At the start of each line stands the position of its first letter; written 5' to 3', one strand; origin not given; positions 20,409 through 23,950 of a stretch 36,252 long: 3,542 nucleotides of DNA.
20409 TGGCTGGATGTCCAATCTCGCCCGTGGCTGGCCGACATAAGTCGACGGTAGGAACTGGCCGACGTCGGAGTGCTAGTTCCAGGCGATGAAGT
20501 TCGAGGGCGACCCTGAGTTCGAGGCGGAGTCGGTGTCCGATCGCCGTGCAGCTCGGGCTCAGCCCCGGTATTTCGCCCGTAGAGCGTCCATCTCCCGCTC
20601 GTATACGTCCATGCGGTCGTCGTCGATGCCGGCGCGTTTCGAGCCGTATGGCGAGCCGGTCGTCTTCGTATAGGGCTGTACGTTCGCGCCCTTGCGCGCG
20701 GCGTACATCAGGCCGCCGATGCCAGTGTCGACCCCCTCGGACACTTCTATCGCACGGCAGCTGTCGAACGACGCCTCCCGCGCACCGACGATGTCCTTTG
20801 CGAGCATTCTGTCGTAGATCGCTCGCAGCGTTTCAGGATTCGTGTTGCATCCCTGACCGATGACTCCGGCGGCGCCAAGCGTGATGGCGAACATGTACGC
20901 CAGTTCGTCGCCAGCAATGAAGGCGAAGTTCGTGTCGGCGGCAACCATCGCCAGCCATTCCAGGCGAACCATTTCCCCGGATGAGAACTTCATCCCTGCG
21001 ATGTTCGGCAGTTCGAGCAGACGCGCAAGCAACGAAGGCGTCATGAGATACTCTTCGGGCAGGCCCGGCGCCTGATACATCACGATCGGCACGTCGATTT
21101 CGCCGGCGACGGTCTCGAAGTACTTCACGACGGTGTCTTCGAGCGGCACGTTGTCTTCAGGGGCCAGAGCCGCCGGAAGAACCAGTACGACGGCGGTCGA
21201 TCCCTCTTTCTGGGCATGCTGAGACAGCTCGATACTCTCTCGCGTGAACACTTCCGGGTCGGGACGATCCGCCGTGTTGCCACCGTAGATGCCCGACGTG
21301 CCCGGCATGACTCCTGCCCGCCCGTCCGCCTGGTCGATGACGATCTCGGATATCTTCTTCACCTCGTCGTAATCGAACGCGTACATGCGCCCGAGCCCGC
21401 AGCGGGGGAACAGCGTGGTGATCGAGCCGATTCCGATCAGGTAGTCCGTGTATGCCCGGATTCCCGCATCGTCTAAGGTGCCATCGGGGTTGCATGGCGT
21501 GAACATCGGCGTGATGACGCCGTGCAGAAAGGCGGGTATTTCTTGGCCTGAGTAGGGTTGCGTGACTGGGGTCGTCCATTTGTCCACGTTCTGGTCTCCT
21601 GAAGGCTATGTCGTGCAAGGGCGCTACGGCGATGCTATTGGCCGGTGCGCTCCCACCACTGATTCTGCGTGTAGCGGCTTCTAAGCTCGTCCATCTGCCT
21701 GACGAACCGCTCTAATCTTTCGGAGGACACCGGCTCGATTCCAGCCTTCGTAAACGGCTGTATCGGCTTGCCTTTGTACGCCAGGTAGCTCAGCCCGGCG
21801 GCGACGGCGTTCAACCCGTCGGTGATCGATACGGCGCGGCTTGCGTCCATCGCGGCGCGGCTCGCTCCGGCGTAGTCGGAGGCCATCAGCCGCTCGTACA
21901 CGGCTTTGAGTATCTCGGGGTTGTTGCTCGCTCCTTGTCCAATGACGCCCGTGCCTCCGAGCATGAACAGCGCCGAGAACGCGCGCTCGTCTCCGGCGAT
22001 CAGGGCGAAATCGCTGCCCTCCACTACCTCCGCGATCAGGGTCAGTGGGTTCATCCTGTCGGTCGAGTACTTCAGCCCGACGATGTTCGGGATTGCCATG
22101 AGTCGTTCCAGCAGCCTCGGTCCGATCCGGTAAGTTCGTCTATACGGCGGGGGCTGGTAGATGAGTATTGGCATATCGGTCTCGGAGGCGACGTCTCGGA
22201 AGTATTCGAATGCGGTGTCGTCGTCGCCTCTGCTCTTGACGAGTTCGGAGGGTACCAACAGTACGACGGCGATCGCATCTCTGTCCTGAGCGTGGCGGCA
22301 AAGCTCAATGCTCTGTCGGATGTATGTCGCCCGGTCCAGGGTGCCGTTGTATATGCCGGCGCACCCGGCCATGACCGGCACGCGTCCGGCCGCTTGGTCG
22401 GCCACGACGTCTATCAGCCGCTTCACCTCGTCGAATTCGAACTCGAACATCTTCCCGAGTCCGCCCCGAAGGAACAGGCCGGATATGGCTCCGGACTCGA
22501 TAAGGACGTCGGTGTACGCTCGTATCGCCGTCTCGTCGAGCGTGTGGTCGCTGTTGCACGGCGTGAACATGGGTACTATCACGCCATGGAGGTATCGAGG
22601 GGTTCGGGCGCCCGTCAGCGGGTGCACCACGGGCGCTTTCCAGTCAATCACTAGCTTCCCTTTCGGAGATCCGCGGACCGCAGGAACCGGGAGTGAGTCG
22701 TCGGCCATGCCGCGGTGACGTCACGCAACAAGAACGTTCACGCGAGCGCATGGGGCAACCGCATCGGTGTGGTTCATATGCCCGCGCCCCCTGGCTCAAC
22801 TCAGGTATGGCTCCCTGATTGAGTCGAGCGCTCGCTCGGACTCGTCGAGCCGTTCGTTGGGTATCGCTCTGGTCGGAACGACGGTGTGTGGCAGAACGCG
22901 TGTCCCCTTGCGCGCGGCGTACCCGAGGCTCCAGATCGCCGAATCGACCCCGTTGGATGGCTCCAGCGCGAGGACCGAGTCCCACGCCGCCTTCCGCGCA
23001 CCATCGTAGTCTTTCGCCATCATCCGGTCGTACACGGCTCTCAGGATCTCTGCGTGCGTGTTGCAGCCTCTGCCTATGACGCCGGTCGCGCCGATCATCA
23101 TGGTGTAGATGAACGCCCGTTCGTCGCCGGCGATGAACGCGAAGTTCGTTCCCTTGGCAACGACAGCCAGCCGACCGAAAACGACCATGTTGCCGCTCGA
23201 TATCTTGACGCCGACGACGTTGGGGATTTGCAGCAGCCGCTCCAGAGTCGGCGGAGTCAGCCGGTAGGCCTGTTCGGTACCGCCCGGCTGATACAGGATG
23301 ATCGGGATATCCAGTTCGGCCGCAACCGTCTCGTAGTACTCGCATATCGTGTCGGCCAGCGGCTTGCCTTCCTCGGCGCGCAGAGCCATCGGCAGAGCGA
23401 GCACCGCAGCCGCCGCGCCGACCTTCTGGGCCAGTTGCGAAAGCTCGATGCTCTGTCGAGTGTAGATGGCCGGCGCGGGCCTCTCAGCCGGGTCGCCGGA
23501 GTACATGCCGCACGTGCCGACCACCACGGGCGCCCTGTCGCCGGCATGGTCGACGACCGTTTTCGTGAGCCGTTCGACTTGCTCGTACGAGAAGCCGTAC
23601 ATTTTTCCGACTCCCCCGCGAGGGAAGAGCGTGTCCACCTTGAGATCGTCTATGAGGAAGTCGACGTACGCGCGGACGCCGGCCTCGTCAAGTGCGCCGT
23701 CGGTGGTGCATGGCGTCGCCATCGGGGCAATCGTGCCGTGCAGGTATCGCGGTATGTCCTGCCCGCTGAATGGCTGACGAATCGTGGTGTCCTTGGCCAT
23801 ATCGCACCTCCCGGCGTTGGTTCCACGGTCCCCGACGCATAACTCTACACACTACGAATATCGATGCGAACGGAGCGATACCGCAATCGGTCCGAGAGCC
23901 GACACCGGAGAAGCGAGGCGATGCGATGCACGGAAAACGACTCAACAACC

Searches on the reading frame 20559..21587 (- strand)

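Call 46: search_protein_families(library=pfam, proteins=[window:20559-21587:-], max_evalue=0.001)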
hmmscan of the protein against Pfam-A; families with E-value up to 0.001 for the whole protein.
window:20559-21587:- (342 aa): 1 family
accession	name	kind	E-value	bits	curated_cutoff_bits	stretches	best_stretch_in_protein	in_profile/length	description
PF00701.28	DHDPS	-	6e-29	101.1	22.1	1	22-266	3-226/289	Dihydrodipicolinate synthetase family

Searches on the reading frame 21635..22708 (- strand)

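Call 46: search_protein_families(library=pfam, proteins=[window:21635-22708:-], max_evalue=0.001)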
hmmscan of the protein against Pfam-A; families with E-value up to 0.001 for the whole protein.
window:21635-22708:- (357 aa): 1 family
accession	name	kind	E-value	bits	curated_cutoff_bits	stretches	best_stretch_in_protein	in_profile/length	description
PF00701.28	DHDPS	-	8.5e-31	107.2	22.1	1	41-283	3-230/289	Dihydrodipicolinate synthetase family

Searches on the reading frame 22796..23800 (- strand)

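Call 46: search_protein_families(library=pfam, proteins=[window:22796-23800:-], max_evalue=0.001)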
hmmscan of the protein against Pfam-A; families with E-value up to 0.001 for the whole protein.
window:22796-23800:- (334 aa): 1 family
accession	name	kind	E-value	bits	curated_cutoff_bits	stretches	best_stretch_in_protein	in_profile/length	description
PF00701.28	DHDPS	-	2.3e-32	112.4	22.1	1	21-269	3-230/289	Dihydrodipicolinate synthetase family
